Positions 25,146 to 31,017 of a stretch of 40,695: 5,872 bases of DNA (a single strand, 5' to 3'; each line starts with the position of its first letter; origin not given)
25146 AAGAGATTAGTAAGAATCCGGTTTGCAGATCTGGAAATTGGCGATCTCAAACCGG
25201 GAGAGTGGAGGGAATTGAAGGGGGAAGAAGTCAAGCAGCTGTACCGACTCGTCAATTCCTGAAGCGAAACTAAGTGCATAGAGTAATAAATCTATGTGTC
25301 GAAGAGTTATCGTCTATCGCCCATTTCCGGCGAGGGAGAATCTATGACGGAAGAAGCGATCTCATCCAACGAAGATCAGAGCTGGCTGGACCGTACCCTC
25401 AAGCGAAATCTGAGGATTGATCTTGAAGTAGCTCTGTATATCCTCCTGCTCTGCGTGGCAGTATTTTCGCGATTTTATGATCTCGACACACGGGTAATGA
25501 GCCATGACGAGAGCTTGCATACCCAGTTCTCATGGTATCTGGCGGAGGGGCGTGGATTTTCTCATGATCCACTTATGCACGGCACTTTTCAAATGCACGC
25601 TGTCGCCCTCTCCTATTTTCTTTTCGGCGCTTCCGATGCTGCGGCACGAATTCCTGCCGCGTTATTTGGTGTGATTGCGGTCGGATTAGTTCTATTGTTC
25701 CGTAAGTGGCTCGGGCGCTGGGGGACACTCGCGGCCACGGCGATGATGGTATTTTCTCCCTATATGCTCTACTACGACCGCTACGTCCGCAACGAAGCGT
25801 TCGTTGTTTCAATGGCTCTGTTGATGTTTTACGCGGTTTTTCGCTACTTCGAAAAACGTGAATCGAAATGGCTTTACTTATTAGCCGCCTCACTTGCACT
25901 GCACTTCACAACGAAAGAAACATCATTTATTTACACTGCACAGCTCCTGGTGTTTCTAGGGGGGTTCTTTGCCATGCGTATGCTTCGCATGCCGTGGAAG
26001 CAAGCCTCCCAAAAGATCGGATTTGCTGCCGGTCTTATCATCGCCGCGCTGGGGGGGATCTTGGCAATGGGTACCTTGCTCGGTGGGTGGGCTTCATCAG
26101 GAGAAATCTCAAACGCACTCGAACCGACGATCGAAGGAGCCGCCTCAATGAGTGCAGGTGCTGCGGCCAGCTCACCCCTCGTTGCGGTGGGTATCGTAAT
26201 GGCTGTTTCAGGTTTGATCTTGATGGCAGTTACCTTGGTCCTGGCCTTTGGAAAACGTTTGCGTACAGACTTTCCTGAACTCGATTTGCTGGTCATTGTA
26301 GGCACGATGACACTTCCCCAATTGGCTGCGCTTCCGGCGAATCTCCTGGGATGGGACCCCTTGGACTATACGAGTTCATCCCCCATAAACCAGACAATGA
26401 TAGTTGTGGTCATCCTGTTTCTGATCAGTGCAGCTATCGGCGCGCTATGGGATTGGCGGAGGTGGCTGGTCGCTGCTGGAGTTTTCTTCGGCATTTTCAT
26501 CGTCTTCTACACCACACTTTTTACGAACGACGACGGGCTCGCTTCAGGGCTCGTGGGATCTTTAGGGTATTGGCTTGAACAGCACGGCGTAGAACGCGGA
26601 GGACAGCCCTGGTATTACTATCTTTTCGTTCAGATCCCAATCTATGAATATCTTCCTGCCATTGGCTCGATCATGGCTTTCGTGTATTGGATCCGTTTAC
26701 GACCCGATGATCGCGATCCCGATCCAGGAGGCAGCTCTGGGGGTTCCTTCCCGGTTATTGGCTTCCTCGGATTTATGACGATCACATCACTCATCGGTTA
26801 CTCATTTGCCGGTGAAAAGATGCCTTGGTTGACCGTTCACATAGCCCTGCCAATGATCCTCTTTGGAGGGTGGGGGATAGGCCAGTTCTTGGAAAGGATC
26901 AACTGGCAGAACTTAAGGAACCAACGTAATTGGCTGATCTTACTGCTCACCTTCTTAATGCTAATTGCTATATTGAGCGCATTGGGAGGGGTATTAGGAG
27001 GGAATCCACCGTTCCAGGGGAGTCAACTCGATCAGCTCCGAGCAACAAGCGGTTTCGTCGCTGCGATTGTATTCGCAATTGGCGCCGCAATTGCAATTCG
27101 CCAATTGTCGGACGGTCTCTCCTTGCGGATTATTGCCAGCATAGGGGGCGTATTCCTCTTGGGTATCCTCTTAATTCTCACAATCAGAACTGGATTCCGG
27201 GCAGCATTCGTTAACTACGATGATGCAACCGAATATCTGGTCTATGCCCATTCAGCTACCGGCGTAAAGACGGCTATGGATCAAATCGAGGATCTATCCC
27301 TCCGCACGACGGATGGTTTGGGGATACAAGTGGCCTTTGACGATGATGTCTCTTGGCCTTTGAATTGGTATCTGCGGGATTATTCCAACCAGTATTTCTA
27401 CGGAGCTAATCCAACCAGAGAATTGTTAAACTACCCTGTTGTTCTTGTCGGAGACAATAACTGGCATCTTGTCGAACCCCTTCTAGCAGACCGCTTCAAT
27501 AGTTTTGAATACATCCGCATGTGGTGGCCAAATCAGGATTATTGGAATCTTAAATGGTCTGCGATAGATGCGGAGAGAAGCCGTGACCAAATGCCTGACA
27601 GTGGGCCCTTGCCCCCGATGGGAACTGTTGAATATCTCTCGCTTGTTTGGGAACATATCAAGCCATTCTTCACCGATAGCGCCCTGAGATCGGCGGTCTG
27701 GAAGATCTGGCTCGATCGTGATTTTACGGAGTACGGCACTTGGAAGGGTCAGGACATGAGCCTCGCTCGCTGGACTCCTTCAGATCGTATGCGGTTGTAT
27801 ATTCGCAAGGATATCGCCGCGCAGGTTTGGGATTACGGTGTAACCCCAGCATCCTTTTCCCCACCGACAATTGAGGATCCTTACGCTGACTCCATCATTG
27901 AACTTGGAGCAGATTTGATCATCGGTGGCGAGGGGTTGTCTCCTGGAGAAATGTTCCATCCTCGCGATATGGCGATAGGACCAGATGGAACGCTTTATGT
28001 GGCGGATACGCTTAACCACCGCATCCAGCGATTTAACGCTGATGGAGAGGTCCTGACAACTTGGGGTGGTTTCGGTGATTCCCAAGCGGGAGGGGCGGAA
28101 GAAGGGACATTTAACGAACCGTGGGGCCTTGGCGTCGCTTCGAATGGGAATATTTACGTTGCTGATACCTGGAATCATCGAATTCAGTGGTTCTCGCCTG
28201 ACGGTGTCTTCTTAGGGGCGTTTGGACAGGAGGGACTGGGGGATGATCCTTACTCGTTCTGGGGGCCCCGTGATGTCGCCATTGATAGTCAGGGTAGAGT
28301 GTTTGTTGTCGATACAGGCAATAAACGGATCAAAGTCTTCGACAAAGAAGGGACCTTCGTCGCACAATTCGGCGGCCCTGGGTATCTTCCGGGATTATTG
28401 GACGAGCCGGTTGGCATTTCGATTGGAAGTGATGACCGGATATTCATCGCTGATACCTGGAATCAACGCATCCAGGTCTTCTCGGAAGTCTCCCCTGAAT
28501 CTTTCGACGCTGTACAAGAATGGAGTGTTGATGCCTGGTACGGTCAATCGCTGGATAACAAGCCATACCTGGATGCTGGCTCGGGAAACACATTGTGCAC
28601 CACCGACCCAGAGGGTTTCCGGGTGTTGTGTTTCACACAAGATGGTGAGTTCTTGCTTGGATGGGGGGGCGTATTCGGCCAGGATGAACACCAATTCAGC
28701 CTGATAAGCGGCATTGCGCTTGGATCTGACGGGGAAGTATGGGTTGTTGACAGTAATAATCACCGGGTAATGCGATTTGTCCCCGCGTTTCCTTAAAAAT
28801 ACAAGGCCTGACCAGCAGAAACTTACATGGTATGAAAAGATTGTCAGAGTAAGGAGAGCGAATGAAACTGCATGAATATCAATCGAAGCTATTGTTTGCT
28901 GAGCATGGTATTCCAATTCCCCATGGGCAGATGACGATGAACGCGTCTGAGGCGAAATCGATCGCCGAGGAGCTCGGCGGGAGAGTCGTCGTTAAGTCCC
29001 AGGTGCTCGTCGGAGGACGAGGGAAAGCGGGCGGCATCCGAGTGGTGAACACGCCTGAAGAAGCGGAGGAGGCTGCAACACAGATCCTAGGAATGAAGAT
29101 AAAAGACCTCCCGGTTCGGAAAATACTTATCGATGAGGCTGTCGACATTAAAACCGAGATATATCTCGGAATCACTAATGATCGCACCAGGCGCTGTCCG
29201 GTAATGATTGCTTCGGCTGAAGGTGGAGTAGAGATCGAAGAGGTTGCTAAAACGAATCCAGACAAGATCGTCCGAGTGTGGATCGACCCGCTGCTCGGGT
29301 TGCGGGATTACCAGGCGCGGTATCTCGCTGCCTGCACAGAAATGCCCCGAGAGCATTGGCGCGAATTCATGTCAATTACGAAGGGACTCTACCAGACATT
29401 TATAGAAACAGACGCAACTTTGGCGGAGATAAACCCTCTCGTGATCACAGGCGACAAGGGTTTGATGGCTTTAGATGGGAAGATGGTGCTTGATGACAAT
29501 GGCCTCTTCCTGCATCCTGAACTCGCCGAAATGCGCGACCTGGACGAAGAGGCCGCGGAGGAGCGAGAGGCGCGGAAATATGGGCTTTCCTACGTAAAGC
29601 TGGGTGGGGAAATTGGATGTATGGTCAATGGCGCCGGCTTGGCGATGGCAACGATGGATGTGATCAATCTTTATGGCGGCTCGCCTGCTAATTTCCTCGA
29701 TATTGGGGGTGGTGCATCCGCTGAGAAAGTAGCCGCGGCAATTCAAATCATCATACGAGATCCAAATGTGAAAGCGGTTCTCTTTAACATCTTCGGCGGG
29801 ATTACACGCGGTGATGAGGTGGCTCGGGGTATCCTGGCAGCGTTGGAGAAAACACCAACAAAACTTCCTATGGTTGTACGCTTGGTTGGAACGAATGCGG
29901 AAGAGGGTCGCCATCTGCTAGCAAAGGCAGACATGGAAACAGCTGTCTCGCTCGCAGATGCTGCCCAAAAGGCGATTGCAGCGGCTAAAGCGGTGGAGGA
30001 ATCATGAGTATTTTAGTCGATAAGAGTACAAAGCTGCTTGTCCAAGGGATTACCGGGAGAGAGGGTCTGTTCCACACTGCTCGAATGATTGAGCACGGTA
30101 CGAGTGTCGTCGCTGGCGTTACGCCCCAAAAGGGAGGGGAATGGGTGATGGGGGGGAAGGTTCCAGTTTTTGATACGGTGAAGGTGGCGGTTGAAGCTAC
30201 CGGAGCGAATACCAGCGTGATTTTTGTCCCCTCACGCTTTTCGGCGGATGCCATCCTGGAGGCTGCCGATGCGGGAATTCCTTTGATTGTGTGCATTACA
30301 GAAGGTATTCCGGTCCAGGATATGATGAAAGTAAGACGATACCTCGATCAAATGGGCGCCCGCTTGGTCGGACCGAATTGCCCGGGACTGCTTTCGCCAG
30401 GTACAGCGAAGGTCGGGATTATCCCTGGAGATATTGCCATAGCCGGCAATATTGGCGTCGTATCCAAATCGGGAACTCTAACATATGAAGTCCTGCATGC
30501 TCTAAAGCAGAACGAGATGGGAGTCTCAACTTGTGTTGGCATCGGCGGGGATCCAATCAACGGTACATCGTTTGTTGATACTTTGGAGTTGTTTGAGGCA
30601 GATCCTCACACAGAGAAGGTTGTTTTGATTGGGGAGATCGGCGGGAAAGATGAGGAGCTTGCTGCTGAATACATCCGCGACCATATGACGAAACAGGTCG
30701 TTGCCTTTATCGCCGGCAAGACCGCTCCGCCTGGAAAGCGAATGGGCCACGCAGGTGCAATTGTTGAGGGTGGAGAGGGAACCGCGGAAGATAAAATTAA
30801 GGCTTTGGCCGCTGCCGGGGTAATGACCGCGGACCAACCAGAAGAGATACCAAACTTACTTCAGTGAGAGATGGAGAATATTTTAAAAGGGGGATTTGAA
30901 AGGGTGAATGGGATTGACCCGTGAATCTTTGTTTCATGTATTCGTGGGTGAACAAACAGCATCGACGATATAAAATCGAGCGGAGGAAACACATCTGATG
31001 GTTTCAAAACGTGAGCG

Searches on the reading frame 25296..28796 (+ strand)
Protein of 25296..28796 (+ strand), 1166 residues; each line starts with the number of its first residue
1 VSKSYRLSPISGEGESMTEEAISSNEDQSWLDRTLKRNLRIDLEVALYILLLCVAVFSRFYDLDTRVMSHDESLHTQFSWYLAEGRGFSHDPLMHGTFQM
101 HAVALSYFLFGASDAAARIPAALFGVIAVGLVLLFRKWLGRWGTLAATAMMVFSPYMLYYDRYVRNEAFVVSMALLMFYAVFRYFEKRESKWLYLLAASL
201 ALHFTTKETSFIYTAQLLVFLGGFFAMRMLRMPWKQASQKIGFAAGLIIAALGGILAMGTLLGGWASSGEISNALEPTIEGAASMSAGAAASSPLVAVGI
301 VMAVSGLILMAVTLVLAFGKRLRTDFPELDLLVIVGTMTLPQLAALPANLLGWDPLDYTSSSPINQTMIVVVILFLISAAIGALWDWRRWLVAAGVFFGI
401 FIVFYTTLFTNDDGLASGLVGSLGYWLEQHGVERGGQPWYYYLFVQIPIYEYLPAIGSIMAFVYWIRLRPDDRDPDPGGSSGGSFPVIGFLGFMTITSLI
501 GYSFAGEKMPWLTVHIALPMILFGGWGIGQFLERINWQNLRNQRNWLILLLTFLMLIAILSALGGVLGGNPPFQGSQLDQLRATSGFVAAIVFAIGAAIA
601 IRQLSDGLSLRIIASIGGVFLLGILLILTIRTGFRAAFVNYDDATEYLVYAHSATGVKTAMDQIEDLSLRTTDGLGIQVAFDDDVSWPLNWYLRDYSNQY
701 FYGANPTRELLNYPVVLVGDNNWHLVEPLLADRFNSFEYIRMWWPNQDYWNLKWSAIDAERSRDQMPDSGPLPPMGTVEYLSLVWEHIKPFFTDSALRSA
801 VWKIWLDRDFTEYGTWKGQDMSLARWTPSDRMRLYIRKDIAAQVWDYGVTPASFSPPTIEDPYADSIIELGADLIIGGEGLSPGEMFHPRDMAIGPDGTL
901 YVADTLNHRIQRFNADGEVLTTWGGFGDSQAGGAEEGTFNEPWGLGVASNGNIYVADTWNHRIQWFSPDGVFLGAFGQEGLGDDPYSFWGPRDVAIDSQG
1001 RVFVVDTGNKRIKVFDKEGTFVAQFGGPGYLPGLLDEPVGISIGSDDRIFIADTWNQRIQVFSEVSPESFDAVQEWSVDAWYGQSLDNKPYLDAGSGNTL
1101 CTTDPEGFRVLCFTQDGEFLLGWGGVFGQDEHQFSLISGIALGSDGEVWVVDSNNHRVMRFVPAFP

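Call 8: search_protein_families(library=pfam, proteins=[window:25296-28796:+], max_evalue=0.001)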
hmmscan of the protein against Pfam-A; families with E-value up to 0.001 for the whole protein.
window:25296-28796:+ (1166 aa): 7 families
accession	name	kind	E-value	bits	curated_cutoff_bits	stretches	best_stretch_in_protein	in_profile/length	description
PF01436.27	NHL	-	3.8e-46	153.3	20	5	939-966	1-28/28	NHL repeat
PF13231.12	PMT_2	-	2.3e-14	54.3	26.1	1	103-237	10-145/160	Dolichyl-phosphate-mannose-protein mannosyltransferase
PF25021.1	TEN_NHL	-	2.8e-10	40.1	27.1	0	889-911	332-354/357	Teneurin NHL domain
PF08450.18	SGL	-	1.1e-07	32.2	26.3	1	895-973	142-217/246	SMP-30/Gluconolactonase/LRE-like region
PF17170.10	DUF5128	-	2e-05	24.4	22.9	0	998-1063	52-118/321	6-bladed beta-propeller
PF24684.1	Vgb_lyase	-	2.9e-05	23.5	50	0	888-919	98-129/290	Virginiamycin B lyase family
PF13449.12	Phytase-like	-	0.00087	19.7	27.6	0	892-922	73-103/284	Esterase-like activity of phytase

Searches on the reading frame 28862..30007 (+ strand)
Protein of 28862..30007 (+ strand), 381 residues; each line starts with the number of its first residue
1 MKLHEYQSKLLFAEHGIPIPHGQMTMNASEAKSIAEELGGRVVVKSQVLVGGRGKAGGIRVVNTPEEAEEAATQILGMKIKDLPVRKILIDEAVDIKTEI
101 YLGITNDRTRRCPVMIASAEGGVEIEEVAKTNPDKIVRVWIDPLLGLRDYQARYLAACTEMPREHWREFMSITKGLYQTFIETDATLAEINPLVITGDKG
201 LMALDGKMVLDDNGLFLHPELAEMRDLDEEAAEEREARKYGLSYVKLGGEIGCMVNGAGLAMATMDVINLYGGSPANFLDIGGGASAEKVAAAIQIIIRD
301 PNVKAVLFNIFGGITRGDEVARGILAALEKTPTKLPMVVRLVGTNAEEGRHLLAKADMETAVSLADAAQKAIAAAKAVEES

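Call 8: search_protein_families(library=pfam, proteins=[window:28862-30007:+], max_evalue=0.001)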
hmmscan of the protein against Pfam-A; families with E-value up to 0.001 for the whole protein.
window:28862-30007:+ (381 aa): 7 families
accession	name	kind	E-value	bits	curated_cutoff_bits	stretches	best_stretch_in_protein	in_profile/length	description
PF08442.15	ATP-grasp_2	-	1.2e-68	231.1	29.5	1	2-195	1-202/202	ATP-grasp domain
PF00549.24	Ligase_CoA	-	2.4e-28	99.2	24.5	1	254-372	1-126/128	CoA-ligase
PF24948.1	Citrate_synth_N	-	1e-14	54.9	83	1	40-217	52-227/232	ATP-citrate synthase ATP-grasp domain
PF13549.11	ATP-grasp_5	-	4.2e-10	39.8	27.6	1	3-129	10-139/221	ATP-grasp domain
PF01071.24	GARS_A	-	3.9e-06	27.3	27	1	8-95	6-90/194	Phosphoribosylglycinamide synthetase, ATP-grasp (A) domain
PF02786.22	CPSase_L_D2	-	6e-05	23.1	19.8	1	9-112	6-107/211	Carbamoyl-phosphate synthase L chain, ATP binding domain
PF02222.28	ATP-grasp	-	0.00055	20.1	27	1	11-114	2-99/179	ATP-grasp domain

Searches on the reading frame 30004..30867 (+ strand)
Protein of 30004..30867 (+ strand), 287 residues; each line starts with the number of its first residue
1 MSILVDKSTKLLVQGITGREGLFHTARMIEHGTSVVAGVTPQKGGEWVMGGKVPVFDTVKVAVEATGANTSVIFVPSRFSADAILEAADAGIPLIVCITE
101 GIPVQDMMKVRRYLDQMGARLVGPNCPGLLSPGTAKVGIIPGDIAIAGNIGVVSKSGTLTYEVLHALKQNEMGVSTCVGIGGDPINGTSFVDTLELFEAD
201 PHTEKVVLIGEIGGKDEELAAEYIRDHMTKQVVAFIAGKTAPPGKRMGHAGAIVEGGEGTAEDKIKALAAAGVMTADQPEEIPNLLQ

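Call 9: search_protein_families(library=pfam, proteins=[window:30004-30867:+], max_evalue=0.001)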
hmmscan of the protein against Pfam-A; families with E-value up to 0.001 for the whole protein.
window:30004-30867:+ (287 aa): 4 families
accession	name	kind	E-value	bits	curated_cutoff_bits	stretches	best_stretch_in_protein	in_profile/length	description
PF00549.24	Ligase_CoA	-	9.2e-26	90.9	24.5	1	153-273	1-127/128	CoA-ligase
PF02629.25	CoA_binding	-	2.1e-25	89.7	22.3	1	6-101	1-97/97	CoA binding domain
PF13607.11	Succ_CoA_lig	-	2e-13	50.7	27.4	1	147-284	1-133/138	Succinyl-CoA ligase like flavodoxin domain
PF13380.12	CoA_binding_2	-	0.00014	22.7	22.8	0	26-130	21-114/116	CoA binding domain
